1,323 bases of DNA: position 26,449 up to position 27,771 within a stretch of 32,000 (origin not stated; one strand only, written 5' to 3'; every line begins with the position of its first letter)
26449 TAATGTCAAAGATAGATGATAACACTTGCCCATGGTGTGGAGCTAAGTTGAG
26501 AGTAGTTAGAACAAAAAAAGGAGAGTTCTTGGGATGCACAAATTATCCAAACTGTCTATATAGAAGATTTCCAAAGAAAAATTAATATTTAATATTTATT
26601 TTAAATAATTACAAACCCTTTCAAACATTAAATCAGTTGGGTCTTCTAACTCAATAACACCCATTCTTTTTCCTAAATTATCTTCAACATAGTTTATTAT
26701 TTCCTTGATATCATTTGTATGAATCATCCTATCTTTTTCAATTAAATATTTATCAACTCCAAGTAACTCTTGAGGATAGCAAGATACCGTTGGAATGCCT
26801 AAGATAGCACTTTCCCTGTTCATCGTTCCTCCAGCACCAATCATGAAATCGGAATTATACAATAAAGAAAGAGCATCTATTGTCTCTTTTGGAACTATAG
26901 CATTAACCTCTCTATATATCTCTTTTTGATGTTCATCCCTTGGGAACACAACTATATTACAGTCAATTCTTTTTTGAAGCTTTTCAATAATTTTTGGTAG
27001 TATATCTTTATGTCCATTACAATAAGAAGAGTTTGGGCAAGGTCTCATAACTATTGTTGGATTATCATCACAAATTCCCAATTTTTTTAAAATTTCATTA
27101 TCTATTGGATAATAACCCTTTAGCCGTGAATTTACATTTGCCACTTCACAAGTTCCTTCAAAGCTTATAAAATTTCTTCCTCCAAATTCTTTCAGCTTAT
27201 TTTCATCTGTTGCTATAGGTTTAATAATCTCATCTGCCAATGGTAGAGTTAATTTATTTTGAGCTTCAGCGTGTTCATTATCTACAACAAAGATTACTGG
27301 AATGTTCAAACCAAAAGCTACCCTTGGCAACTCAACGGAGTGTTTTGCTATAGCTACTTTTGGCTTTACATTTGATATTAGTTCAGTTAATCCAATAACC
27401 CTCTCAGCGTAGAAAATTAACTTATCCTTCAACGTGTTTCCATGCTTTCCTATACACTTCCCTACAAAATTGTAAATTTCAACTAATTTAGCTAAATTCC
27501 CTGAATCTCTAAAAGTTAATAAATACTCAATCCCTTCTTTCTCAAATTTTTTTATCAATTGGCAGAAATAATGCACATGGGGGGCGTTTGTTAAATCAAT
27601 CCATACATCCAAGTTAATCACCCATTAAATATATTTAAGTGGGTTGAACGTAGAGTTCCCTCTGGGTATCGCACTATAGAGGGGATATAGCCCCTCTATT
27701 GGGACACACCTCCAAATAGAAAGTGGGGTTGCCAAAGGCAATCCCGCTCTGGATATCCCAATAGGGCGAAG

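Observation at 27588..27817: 38-bp duplication of a gene start brackets a 154-bp GC-rich insert in the moeA/DUF354 junction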

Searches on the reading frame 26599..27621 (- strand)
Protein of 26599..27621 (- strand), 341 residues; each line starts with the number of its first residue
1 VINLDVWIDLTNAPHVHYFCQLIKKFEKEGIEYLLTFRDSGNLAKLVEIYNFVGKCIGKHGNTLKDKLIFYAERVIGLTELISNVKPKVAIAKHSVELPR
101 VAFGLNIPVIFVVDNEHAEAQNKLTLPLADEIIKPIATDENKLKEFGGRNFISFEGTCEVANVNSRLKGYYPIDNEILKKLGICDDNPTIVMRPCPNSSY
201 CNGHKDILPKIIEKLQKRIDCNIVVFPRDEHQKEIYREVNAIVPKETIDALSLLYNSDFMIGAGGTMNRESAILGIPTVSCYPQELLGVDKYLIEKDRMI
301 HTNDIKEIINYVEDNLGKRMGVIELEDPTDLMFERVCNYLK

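Call 14: find_encoding_contigs(protein=window:26599-27621:-, flank=3000, max_places=6)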
Protein window:26599-27621:- (341 aa): 24 contigs read that carry it; 6 places shown.
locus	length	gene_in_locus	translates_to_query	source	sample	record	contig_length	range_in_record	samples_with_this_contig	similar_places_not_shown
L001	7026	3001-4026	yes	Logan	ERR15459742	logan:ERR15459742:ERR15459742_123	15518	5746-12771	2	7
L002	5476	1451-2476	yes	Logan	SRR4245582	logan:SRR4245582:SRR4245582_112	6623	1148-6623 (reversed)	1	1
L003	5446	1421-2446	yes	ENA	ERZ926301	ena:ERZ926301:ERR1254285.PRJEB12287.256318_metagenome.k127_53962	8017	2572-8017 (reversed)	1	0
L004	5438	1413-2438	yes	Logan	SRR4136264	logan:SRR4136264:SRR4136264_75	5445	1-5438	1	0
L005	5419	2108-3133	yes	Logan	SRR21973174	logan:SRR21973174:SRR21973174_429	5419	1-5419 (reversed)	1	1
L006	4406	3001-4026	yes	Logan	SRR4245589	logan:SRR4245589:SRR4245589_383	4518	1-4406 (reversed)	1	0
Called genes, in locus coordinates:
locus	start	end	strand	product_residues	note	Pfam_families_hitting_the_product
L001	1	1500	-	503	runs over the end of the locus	PF02885:Glycos_trans_3N, PF00591:Glycos_transf_3, PF07831:PYNP_C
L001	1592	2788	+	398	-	PF03453:MoeA_N, PF00994:MoCF_biosynth, PF03454:MoeA_C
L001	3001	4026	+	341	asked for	PF04007:DUF354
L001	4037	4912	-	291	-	PF01396:Zn_ribbon_Top1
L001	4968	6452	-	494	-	PF02776:TPP_enzyme_N, PF00205:TPP_enzyme_M, PF02775:TPP_enzyme_C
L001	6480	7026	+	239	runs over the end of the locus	PF14378:PAP2_3 (weak), PF01569:PAP2 (weak)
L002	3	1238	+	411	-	?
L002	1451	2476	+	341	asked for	PF04007:DUF354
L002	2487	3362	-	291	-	PF01396:Zn_ribbon_Top1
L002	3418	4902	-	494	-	PF02776:TPP_enzyme_N, PF00205:TPP_enzyme_M, PF02775:TPP_enzyme_C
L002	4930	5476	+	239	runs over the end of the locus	PF14378:PAP2_3 (weak), PF01569:PAP2 (weak)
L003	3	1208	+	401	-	?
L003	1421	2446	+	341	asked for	PF04007:DUF354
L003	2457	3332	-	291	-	PF01396:Zn_ribbon_Top1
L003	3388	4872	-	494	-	PF02776:TPP_enzyme_N, PF00205:TPP_enzyme_M, PF02775:TPP_enzyme_C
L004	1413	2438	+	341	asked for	PF04007:DUF354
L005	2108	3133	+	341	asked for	PF04007:DUF354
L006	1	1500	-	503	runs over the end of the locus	PF02885:Glycos_trans_3N, PF00591:Glycos_transf_3, PF07831:PYNP_C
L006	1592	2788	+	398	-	PF03453:MoeA_N, PF00994:MoCF_biosynth, PF03454:MoeA_C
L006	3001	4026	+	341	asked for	PF04007:DUF354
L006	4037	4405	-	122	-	?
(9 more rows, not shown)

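Call 15: search_protein_families(library=pfam, proteins=[window:26599-27621:-], max_evalue=0.01)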
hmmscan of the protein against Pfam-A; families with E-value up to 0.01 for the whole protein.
window:26599-27621:- (341 aa): 3 families
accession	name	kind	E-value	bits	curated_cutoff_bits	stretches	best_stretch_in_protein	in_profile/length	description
PF04007.18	DUF354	-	1.3e-197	656.4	22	1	4-341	1-349/349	Protein of unknown function (DUF354)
PF02350.25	Epimerase_2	-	0.00025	20.5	30.6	1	210-281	205-284/347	UDP-N-acetylglucosamine 2-epimerase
PF02684.21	LpxB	-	0.0087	15.4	22.6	0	175-282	173-287/374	Lipid-A-disaccharide synthetase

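Call 16: find_homologous_proteins(query=window:26599-27621:-, max_evalue=1e-30)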
Query window:26599-27621:- (341 aa): 466 proteins with E <= 1e-30 among 4571 candidates; the best 120 are listed.
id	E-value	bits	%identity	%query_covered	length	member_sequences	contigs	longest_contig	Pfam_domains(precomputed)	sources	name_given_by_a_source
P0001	9.8e-207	704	89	100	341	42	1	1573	PF04007.18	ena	-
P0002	1.4e-198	677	87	100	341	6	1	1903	PF04007.18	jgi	jgi:predicted glycosyltransferase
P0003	3.3e-194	663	84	99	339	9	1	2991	PF04007.18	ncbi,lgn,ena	-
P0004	7.7e-189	645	81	99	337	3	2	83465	PF04007.18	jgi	-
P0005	2.1e-159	549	71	98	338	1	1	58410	PF04007.18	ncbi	-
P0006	1.6e-156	539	72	99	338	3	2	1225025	PF04007.18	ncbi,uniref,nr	ncbi:DUF354 domain-containing protein [Methanotorris formicicus]|uniref:DUF354 domain-containing pro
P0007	2.4e-145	502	66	99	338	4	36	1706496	PF04007.18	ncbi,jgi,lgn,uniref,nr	ncbi:MAG: uncharacterized protein PWP15_171 [Methanothermococcus sp.]|jgi:hypothetical protein|unire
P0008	8.4e-144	497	65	99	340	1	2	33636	PF04007.18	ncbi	-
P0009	3.6e-143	495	62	99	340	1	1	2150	PF04007.18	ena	-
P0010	7.0e-143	494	62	99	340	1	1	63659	PF04007.18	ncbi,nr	ncbi:DUF354 domain-containing protein [Methanothermococcus sp. SCGC AD-155-N22]|nr:DUF354 domain-con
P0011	2.9e-142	492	62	99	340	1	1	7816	PF04007.18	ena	-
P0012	3.9e-142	492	61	99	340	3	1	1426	PF04007.18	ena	-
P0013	6.7e-142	491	62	99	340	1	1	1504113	PF04007.18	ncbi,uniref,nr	ncbi:hypothetical protein CFE53_02925 [Methanofervidicoccus sp. A16]|uniref:DUF354 domain-containing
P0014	2.1e-141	489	63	99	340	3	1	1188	PF04007.18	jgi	-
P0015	2.8e-141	489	62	99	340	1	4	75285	PF04007.18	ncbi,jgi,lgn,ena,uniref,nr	ncbi:MAG TPA: DUF354 domain-containing protein [Methanothermococcus okinawensis]|uniref:DUF354 domai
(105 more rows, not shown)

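Call 17: find_encoding_contigs(protein=P0001, flank=2500, max_places=4)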
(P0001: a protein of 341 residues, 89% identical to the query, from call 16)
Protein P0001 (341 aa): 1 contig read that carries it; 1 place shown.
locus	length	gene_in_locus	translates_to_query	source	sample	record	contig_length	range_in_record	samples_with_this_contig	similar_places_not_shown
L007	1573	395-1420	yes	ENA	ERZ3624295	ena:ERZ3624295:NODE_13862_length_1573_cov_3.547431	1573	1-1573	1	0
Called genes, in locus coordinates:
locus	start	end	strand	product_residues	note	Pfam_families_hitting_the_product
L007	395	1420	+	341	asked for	PF04007:DUF354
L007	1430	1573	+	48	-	?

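Call 18: find_encoding_contigs(protein=P0002, flank=2500, max_places=4)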
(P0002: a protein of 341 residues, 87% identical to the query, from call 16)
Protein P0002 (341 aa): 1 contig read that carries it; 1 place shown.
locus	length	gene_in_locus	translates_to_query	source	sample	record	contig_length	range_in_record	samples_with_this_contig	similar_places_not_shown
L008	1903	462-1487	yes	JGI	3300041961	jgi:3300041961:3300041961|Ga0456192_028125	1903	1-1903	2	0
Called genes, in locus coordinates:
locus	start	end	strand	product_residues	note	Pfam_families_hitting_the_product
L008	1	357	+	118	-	?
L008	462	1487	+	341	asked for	PF04007:DUF354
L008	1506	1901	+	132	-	?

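Call 19: find_encoding_contigs(protein=P0003, flank=2500, max_places=4)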
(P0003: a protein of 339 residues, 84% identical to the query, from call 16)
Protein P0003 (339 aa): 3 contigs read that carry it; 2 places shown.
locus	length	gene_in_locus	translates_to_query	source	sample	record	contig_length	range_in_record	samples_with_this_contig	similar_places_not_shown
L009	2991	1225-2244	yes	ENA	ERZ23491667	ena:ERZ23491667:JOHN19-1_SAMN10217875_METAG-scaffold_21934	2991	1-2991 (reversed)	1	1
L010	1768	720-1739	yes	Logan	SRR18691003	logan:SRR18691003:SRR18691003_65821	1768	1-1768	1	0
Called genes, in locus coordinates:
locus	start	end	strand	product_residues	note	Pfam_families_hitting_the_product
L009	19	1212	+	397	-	PF03453:MoeA_N, PF00994:MoCF_biosynth, PF03454:MoeA_C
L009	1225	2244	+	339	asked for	PF04007:DUF354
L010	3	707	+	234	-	?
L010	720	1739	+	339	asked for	PF04007:DUF354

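Call 20: find_encoding_contigs(protein=P0004, flank=2500, max_places=4)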
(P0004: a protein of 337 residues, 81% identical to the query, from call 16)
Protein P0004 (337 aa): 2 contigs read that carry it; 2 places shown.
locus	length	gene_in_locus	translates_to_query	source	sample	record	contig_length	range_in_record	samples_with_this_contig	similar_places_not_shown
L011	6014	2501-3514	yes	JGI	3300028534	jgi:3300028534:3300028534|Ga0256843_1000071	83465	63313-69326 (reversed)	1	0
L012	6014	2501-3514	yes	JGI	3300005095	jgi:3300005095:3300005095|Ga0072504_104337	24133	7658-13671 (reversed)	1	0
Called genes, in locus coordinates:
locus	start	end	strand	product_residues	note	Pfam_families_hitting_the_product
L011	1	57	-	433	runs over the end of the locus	PF04055:Radical_SAM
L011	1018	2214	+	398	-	PF03453:MoeA_N, PF07697:7TMR-HDED (faint), PF00994:MoCF_biosynth, PF03454:MoeA_C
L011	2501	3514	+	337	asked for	PF04007:DUF354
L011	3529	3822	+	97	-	PF04010:DUF357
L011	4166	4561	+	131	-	PF01201:Ribosomal_S8e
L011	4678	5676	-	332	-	PF07885:Ion_trans_2, PF02254:TrkA_N, PF02080:TrkA_C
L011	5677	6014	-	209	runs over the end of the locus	PF00520:Ion_trans, PF07885:Ion_trans_2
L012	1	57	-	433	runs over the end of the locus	PF04055:Radical_SAM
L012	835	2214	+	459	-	PF03453:MoeA_N, PF00994:MoCF_biosynth, PF03454:MoeA_C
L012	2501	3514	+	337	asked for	PF04007:DUF354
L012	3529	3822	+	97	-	PF04010:DUF357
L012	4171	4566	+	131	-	PF01201:Ribosomal_S8e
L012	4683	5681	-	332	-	PF07885:Ion_trans_2, PF02254:TrkA_N, PF02080:TrkA_C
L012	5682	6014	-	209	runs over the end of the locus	PF00520:Ion_trans, PF07885:Ion_trans_2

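Call 40: find_related_loci(query=window:26599-27621:-, collection=metagenome_contigs, flank=5000)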
Query window:26599-27621:- (341 aa) in metagenome_contigs; peptide patterns used: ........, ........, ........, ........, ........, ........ (x = any residue, [..] = any of these).
600 stretches matched a pattern (row limit reached: there are more); 14 encode a relative of the query (tblastn E <= 1e-3); 14 distinct loci.
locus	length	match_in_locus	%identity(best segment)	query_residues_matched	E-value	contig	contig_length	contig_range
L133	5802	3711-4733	89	1-341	0e+0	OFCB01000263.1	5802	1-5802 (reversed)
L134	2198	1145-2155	86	4-340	0e+0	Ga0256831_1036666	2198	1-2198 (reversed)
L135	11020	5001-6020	81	1-340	0e+0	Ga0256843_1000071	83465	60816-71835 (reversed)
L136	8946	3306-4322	65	4-341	2e-147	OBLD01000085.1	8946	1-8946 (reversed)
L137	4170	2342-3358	62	4-341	6e-151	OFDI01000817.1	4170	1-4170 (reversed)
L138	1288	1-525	84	167-341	4e-107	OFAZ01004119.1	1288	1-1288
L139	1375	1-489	87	179-341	1e-100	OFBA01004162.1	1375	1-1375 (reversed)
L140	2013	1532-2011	91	4-163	1e-97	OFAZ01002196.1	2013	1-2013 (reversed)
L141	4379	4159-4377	93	1-73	4e-41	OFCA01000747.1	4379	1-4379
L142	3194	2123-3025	29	6-295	4e-27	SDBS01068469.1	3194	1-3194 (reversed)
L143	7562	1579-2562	27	6-321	1e-26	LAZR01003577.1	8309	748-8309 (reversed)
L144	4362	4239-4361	98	4-44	1e-21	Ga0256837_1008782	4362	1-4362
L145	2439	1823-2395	34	6-199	8e-19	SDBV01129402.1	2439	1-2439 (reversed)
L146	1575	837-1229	37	6-135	2e-17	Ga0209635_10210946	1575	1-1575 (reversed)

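Call 49: list_cluster_members(proteins=[window:26599-27621:-, window:27837-29030:-])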
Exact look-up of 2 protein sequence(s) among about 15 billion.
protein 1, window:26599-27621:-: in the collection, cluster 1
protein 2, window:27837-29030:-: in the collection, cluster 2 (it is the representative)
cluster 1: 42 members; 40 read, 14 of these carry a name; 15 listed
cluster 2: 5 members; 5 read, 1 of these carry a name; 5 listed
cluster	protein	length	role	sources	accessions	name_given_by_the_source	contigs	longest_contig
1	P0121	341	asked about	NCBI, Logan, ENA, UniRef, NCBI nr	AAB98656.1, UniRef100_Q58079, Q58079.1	conserved hypothetical protein [Methanocaldococcus jannaschii DSM 2661] | Uncharacterized protein MJ0665 n=1 Tax=Methanocaldococcus jannaschii (strain ATCC 43067 / ... | RecName: Full=Uncharacterized protein MJ0665 [Methanocaldococcus jannaschii DSM 2661]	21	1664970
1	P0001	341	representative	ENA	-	-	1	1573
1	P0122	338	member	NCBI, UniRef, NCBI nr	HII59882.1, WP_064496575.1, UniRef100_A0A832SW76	TPA: DUF354 domain-containing protein [Methanocaldococcus jannaschii] | DUF354 domain-containing protein n=1 Tax=Methanocaldococcus jannaschii TaxID=2190 ... | DUF354 domain-containing protein [Methanocaldococcus jannaschii]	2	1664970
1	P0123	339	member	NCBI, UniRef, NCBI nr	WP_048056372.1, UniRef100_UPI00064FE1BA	DUF354 domain-containing protein [Methanocaldococcus fervens] | DUF354 domain-containing protein n=1 Tax=Methanocaldococcus fervens TaxID=83171 ...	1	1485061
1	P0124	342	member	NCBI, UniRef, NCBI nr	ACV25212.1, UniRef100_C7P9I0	protein of unknown function DUF354 [Methanocaldococcus fervens AG86] | DUF354 domain-containing protein n=1 Tax=Methanocaldococcus fervens (strain DSM 4213 / ...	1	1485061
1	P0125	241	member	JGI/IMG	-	predicted glycosyltransferase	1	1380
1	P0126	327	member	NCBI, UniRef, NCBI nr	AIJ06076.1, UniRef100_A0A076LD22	hypothetical protein JH146_1234 [Methanocaldococcus bathoardescens] | DUF354 domain-containing protein n=1 Tax=Methanocaldococcus bathoardescens TaxID=1301915 ...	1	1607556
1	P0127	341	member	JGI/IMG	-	predicted glycosyltransferase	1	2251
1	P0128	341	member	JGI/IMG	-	predicted glycosyltransferase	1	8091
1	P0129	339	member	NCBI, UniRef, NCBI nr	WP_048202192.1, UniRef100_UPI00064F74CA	DUF354 domain-containing protein [Methanocaldococcus bathoardescens] | DUF354 domain-containing protein n=1 Tax=Methanocaldococcus bathoardescens TaxID=1301915 ...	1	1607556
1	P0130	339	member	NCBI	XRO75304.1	DUF354 domain-containing protein [Methanocaldococcus sp. 28A]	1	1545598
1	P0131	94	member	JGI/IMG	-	predicted glycosyltransferase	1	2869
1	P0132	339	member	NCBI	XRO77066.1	DUF354 domain-containing protein [Methanocaldococcus sp. 10A]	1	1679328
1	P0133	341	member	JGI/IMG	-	predicted glycosyltransferase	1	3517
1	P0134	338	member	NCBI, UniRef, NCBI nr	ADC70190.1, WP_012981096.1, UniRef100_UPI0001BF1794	protein of unknown function DUF354 [Methanocaldococcus sp. FS406-22] | DUF354 domain-containing protein n=1 Tax=Methanocaldococcus sp. (strain FS406-22) ... | DUF354 domain-containing protein [Methanocaldococcus sp. FS406-22]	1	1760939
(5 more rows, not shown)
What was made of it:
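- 27588..27628 (-): Copy A: the copy continuous with the MJ0665 (DUF354) reading frame. It supplies the working ribosome-binding site and start (GTG 27621 or TTG 27612). A 338-aa version of the protein is also on record (call 49).
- Checked: Exact-sequence look-up identifies them as MJ0666 and MJ0665 of M. jannaschii DSM 2661 (call 49).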

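Call 50: find_encoding_contigs(protein=P0134, flank=1500, max_places=2)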
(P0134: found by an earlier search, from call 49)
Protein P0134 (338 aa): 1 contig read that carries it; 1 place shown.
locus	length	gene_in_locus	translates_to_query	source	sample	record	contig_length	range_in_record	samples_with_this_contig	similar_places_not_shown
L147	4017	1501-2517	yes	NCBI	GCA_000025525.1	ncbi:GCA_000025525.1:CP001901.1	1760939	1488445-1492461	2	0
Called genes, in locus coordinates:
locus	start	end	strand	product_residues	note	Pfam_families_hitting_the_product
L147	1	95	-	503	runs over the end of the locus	PF02885:Glycos_trans_3N, PF00591:Glycos_transf_3, PF07831:PYNP_C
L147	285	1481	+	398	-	PF03453:MoeA_N, PF07697:7TMR-HDED (faint), PF00994:MoCF_biosynth, PF03454:MoeA_C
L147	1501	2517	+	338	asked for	PF04007:DUF354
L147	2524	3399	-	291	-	PF01396:Zn_ribbon_Top1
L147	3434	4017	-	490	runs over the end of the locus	PF02776:TPP_enzyme_N, PF00205:TPP_enzyme_M, PF02775:TPP_enzyme_C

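Call 51: find_encoding_contigs(protein=P0124, flank=1500, max_places=2)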
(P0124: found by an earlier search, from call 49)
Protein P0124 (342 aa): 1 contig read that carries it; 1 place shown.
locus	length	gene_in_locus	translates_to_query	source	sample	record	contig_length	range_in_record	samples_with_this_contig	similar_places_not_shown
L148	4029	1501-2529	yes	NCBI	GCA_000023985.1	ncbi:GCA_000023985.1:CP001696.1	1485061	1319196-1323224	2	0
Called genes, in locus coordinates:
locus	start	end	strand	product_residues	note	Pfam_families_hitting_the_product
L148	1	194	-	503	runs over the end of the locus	PF02885:Glycos_trans_3N, PF00591:Glycos_transf_3, PF07831:PYNP_C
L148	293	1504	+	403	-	PF03453:MoeA_N, PF07697:7TMR-HDED (faint), PF00994:MoCF_biosynth, PF03454:MoeA_C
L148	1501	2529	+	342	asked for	PF04007:DUF354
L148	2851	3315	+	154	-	PF01555:N6_N4_Mtase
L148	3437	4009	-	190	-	PF09568:RE_MjaI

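Call 52: find_encoding_contigs(protein=P0129, flank=1500, max_places=2)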
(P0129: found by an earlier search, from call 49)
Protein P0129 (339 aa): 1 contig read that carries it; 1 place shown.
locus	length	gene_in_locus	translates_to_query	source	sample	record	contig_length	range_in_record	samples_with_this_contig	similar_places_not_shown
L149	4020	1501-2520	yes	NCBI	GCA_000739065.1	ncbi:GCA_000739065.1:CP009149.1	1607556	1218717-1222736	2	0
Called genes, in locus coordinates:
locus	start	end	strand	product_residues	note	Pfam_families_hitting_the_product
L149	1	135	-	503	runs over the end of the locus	PF02885:Glycos_trans_3N, PF00591:Glycos_transf_3, PF07831:PYNP_C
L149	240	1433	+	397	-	PF03453:MoeA_N, PF00994:MoCF_biosynth, PF03454:MoeA_C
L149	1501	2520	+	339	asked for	PF04007:DUF354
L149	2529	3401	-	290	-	PF01396:Zn_ribbon_Top1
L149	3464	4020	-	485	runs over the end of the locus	PF02776:TPP_enzyme_N, PF00205:TPP_enzyme_M, PF02775:TPP_enzyme_C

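Call 54: find_encoding_contigs(protein=P0130, flank=1500, max_places=2)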
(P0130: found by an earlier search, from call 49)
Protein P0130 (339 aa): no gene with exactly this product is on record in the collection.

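Call 55: find_encoding_contigs(protein=P0132, flank=1500, max_places=2)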
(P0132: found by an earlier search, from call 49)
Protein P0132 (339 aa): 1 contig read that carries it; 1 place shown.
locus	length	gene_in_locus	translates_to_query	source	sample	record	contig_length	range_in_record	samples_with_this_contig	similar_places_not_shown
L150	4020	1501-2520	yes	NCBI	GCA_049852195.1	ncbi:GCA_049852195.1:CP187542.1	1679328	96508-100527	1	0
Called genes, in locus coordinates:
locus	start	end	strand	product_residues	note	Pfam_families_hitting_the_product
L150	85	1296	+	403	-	PF03453:MoeA_N, PF00994:MoCF_biosynth, PF03454:MoeA_C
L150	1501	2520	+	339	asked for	PF04007:DUF354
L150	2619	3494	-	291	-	PF01396:Zn_ribbon_Top1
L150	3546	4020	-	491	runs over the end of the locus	PF02776:TPP_enzyme_N, PF00205:TPP_enzyme_M, PF02775:TPP_enzyme_C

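Call 78: find_encoding_contigs(protein=P0128, flank=1200, max_places=3)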
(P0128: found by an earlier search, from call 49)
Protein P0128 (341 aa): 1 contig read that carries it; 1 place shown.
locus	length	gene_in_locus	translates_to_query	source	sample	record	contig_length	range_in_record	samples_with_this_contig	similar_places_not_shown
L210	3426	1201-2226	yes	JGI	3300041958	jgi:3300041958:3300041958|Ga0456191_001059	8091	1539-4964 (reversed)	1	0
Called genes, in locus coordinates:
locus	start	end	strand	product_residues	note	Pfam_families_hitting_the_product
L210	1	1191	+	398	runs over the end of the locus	PF03453:MoeA_N, PF07697:7TMR-HDED (faint), PF00994:MoCF_biosynth, PF03454:MoeA_C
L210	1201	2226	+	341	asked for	PF04007:DUF354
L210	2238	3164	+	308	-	PF02517:Rce1-like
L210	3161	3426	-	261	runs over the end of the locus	-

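Call 79: find_encoding_contigs(protein=P0133, flank=1200, max_places=3)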
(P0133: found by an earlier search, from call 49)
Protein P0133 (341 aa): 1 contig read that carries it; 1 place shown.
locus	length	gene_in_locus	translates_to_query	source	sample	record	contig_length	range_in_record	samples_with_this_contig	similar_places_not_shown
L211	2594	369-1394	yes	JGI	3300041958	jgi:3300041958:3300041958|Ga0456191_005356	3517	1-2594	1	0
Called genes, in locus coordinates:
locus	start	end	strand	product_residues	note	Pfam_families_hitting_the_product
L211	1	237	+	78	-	?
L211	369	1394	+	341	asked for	PF04007:DUF354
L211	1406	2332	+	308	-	PF02517:Rce1-like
